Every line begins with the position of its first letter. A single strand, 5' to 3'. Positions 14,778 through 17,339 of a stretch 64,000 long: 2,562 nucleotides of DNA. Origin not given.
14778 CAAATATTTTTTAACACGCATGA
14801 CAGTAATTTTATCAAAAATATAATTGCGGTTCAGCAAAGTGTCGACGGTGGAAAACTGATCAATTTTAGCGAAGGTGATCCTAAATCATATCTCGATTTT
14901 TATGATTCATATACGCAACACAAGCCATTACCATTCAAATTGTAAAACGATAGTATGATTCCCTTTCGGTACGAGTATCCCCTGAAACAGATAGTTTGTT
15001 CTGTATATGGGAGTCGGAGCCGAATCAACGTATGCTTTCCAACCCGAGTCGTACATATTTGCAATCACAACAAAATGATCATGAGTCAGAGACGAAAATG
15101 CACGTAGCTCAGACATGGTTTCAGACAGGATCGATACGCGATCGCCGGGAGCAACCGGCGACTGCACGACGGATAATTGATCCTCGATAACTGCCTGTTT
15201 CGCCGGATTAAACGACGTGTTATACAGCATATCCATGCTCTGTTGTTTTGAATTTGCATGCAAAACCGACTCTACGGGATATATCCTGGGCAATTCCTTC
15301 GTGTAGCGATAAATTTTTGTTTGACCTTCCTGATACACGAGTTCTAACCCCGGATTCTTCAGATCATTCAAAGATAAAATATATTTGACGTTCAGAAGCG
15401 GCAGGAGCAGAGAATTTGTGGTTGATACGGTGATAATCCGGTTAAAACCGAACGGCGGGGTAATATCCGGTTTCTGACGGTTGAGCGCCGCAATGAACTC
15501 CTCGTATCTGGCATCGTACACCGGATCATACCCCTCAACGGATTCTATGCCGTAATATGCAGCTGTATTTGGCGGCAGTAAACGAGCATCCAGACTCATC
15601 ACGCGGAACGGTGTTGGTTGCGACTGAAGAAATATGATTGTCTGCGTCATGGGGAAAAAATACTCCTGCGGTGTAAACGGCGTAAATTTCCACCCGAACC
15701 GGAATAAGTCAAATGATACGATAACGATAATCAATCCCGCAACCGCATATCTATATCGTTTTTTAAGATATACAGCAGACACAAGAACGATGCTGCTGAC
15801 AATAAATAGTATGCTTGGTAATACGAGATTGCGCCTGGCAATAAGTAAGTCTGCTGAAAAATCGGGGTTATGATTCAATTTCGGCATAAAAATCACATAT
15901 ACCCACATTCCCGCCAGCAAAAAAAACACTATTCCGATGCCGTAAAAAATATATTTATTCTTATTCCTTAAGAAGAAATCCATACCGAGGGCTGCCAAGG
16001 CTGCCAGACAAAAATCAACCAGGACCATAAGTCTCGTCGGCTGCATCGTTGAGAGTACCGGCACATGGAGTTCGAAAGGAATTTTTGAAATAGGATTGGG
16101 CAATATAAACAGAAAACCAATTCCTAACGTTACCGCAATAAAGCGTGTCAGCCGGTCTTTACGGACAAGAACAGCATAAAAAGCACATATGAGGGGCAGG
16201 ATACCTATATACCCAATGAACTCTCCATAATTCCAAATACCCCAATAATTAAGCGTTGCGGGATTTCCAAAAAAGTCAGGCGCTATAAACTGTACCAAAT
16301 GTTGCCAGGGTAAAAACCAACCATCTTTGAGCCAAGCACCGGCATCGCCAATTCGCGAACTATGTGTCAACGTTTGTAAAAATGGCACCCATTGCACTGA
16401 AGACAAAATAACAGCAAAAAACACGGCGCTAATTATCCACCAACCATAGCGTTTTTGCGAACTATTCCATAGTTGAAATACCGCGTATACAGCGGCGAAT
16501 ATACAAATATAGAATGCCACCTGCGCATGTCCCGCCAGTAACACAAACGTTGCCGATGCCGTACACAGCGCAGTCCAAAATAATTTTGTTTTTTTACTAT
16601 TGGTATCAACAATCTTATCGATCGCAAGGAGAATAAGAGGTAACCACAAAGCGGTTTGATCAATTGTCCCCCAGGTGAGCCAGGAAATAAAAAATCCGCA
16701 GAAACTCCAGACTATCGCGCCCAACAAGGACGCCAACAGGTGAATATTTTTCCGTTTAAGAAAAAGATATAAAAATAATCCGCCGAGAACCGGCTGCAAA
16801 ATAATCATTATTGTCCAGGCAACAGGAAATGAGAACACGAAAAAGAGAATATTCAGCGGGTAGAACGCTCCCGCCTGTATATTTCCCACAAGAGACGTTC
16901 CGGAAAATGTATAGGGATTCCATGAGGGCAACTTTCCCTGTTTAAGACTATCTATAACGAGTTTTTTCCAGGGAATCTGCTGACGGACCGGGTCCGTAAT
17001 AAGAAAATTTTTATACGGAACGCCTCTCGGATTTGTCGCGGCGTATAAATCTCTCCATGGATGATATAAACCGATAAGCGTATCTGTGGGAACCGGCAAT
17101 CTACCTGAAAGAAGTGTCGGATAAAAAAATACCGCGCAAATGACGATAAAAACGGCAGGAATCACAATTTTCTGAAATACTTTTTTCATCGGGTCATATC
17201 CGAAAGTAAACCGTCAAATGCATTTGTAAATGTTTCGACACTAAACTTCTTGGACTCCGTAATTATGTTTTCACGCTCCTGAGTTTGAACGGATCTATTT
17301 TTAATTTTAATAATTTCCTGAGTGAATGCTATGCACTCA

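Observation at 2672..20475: Four long YfhO-family paralogs sharing a diagnostic C-terminal GW...VDG...Y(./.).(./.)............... motif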

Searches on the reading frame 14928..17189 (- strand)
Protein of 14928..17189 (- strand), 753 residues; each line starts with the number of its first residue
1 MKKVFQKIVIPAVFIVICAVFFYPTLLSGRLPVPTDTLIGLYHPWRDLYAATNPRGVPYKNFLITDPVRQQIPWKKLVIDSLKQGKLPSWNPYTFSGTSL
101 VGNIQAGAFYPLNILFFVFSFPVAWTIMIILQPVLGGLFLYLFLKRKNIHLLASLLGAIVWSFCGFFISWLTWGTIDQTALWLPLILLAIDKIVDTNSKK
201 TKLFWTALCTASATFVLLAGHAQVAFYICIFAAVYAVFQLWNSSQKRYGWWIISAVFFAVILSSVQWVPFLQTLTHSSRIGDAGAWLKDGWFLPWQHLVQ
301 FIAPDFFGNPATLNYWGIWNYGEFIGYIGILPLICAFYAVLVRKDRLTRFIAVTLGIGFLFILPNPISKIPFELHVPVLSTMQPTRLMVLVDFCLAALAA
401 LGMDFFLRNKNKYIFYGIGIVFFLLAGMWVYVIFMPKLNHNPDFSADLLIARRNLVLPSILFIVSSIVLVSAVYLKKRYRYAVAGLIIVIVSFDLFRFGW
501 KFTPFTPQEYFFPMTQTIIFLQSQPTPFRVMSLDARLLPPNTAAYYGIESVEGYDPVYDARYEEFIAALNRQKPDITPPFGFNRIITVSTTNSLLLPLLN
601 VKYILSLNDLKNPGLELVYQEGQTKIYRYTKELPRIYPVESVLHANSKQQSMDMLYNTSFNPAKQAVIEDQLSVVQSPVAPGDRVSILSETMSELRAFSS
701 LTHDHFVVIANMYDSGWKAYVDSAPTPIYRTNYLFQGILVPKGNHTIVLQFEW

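Call 4: search_protein_families(library=pfam, proteins=[window:14928-17189:-], max_evalue=0.01)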
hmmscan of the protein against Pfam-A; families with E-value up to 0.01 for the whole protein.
window:14928-17189:- (753 aa): 3 families
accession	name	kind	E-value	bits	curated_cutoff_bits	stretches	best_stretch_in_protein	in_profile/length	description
PF09586.16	YfhO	-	2.4e-28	99.5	28.5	2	108-648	75-603/835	Bacterial membrane protein YfhO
PF20176.3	DUF6541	-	2.1e-05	23.5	29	1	124-404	186-450/646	Family of unknown function (DUF6541)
PF05702.16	Herpes_UL49_5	-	0.0067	16.9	22.2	1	198-238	38-78/98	Herpesvirus UL49.5 envelope/tegument protein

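Call 13: find_encoding_contigs(protein=window:14928-17189:-, flank=10000, max_places=6)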
Protein window:14928-17189:- (753 aa): no gene with exactly this product is on record in the collection.

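Call 14: find_related_loci(query=window:14928-17189:-, collection=genome_contigs, flank=10000)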
Query window:14928-17189:- (753 aa) in genome_contigs; peptide patterns used: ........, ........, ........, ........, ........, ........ (x = any residue, [..] = any of these).
128 stretches matched a pattern; 56 encode a relative of the query (tblastn E <= 1e-3); 56 distinct loci.
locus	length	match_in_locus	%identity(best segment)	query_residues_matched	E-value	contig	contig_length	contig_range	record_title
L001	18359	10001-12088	62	21-752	0e+0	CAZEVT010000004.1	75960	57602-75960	MAG TPA_asm: uncultured Gammaproteobacteria bacterium isolate SRP119689_co1_156 genome assembly, contig: NODE_347_length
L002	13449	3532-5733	64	1-752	0e+0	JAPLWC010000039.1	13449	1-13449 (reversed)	MAG: Candidatus Gottesmanbacteria bacterium isolate LacPavin_0920_SED3_MAG_47_8 LacPavin_0920_SED3_scaffold_132373, whol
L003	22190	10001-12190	48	21-752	0e+0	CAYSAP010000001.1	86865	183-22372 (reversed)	MAG TPA_asm: uncultured Gammaproteobacteria bacterium isolate SRP090828_co2_19 genome assembly, contig: NODE_104_length_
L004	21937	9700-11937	46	7-747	0e+0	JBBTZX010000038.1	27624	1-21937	MAG: Patescibacteria group bacterium isolate H14-bin027_1 H14_bin027_1_000000000038, whole genome shotgun sequence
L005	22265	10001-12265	44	7-749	0e+0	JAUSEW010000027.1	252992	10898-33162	MAG: Candidatus Levyibacteriota bacterium isolate E14_maxbin.252 E14_k141_1713433, whole genome shotgun sequence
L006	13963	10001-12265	44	6-747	0e+0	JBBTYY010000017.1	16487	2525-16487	MAG: Patescibacteria group bacterium isolate H52-bin050_1 H52_bin050_1_000000000017, whole genome shotgun sequence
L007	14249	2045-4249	45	26-749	0e+0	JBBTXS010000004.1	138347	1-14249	MAG: Patescibacteria group bacterium isolate H51-bin091_1 H51_bin091_1_000000000004, whole genome shotgun sequence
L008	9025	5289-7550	44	7-748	0e+0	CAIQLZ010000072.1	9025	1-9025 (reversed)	MAG: Candidatus Levybacteria bacterium isolate AM-lipid-01-D9_bin-0046 genome assembly, contig: bin-0046:072/107, whole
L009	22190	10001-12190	44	15-747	0e+0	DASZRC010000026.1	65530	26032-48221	MAG TPA_asm: Patescibacteria group bacterium isolate SMAG_U6014 k141_752773, whole genome shotgun sequence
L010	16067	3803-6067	43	1-748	0e+0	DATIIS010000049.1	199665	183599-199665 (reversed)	MAG TPA_asm: Candidatus Saccharimonadales bacterium isolate SMAG_U15671 k141_115077, whole genome shotgun sequence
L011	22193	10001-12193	45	27-748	0e+0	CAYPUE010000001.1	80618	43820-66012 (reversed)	MAG TPA_asm: uncultured Gammaproteobacteria bacterium isolate SRP269290_co2_354 genome assembly, contig: NODE_207_length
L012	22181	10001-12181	44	26-748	0e+0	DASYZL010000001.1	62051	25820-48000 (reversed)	MAG TPA_asm: Patescibacteria group bacterium isolate SMAG_U6361 k141_1012309, whole genome shotgun sequence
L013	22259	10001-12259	42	2-747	0e+0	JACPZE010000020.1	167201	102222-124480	MAG: Candidatus Gottesmanbacteria bacterium isolate NC_groundwater_881_Pr1_S2p5_36_20 Montesol18_S2p5_coassembly_scaffol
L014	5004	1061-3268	43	14-749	0e+0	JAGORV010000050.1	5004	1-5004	Candidatus Woesebacteria bacterium isolate Gw_Eff_bin_29 Gw_Eff_58599_length_5004_cov_6.041829, whole genome shotgun seq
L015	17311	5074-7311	42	6-748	0e+0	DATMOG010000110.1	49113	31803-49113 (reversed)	MAG TPA_asm: Candidatus Sulfotelmatobacter sp. isolate SMAG_U12870 k141_1873392, whole genome shotgun sequence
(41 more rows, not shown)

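Call 17: search_protein_families(library=ncbifam, proteins=[window:14928-17189:-], max_evalue=0.001)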
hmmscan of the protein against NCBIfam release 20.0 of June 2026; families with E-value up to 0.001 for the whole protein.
window:14928-17189:- (753 aa): 0 families

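Call 90: predict_structure(alignment_id=A4)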
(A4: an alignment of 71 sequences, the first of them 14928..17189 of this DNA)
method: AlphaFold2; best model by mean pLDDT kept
length: 753 residues; sequences in the alignment: 71
mean_pLDDT: 89.9   pTM: 0.92
mean pLDDT of the five models: 89.9, 88.8, 88.7, 88.7, 88.6
residues with pLDDT >= 90: 528; 70-90: 169; 50-70: 41; < 50: 15
segments of 3 or more residues with pLDDT < 50: 571-584
pLDDT, mean of each block of 10 residues (from residue 1): 85 95 97 92 91 84 72 92 90 78 87 96 96 97 97 98 94 92 98 95 98 96 94 97 90 97 93 81 63 89 88 70 83 98 97 97 91 78 86 98 95 95 98 93 91 95 97 94 96 95 93 96 92 85 91 76 77 39 50 79 93 92 94 94 95 91 95 85 93 94 96 92 97 95 97 83
secondary structure, 60 per line:
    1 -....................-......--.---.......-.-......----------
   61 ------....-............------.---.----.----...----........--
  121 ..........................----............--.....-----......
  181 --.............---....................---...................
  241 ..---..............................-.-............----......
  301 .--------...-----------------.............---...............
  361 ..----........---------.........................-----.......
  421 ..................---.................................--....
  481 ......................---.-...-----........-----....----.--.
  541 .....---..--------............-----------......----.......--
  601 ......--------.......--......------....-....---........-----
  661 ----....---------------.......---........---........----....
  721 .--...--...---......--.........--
elements in order (helices of 4 or more, strands of 3 or more residues): H2-21 H23-28 H35-41 H45-50 H67-70 H72-83 H111-118 H121-146 H151-162 H165-169 H175-180 H183-195 H199-218 H222-242 H246-275 H279-290 H295-301 H330-342 H346-362 H367-374 H384-408 H414-438 H442-474 H477-502 H516-523 E529-532 H540-545 H560-570 H582-587 H592-598 E601-606 E615-621 E624-629 E636-639 E641-644 H648-655 E665-668 E684-690 E694-701 E705-712 E717-721 E724-726 E729-731 E735-740 E743-751

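Call 92: fold_search(model_id=the predicted structure, library=pdb)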
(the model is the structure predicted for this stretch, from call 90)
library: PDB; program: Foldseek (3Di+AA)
matches with E <= 10: 537; with E <= 0.001: 12
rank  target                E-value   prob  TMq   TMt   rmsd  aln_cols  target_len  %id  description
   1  6wby                  2.7e-07  1.00  0.45  0.28  21.3       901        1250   12  Single-Particle Cryo-EM Structure of Arabinofuranosyltransferase AftD from Mycobacteria, Mutant R1389S Class 2 (released 2020-05-13)
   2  6w98_A                6.3e-07  1.00  0.47  0.28  21.3       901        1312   12  Single-Particle Cryo-EM Structure of Arabinofuranosyltransferase AftD from Mycobacteria (released 2020-05-13)
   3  5ezm                  1.2e-06  1.00  0.37  0.48  11.1       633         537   13  Crystal Structure of ArnT from Cupriavidus metallidurans in the apo state (released 2016-02-17)
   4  5f15                  2.8e-06  1.00  0.39  0.50  10.9       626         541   12  Crystal Structure of ArnT from Cupriavidus metallidurans bound to Undecaprenyl phosphate (released 2016-02-17)
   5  8if8_C                3.4e-05  1.00  0.40  0.48   9.3       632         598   10  Arabinosyltransferase AftA (released 2023-05-31)
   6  8b6l_I                3.6e-05  1.00  0.38  0.41  18.1       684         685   12  Subtomogram average of the human Sec61-TRAP-OSTA-translocon (released 2022-12-07)
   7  8age_A                1.4e-04  1.00  0.36  0.41  14.7       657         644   13  Structure of yeast oligosaccharylransferase complex with acceptor peptide bound (released 2022-12-07)
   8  9n9j_I                2.2e-04  1.00  0.35  0.37  15.0       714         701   11  Structure of a GRP94 folding intermediate engaged with a CCDC134- and FKBP11-bound secretory translocon (released 2025-11-19)
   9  6ftg_5                3.3e-04  1.00  0.42  0.48  14.6       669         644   12  Subtomogram average of OST-containing ribosome-translocon complexes from canine rough microsomal membranes (released 2018-03-21)
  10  6ezn_F                6.2e-04  1.00  0.39  0.44  13.4       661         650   13  Cryo-EM structure of the yeast oligosaccharyltransferase (OST) complex (released 2018-01-17)
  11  6s7t_A                6.8e-04  1.00  0.36  0.38  16.6       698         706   13  Cryo-EM structure of human oligosaccharyltransferase complex OST-B (released 2019-12-18)
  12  8pn9_A                8.4e-04  1.00  0.37  0.42  17.3       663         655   13  Structure of human oligosaccharyltransferase OST-A complex bound to NGI-1 (released 2024-05-08)
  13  7bvc_B                1.0e-03  1.00  0.33  0.25  20.1       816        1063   11  Cryo-EM structure of Mycobacterium smegmatis arabinosyltransferase EmbA-EmbB-AcpM2 in complex with ethambutol (released 2020-04-29)
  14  7bvc_A                1.6e-03  0.99  0.32  0.24  20.3       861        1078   11  Cryo-EM structure of Mycobacterium smegmatis arabinosyltransferase EmbA-EmbB-AcpM2 in complex with ethambutol (released 2020-04-29)
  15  7bvh_A                3.0e-03  0.95  0.25  0.20  22.7       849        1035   12  Crystal structure of arabinosyltransferase EmbC2-AcpM2 complex from Mycobacterium smegmatis complexed with di-arabinos (released 2020-04-29)
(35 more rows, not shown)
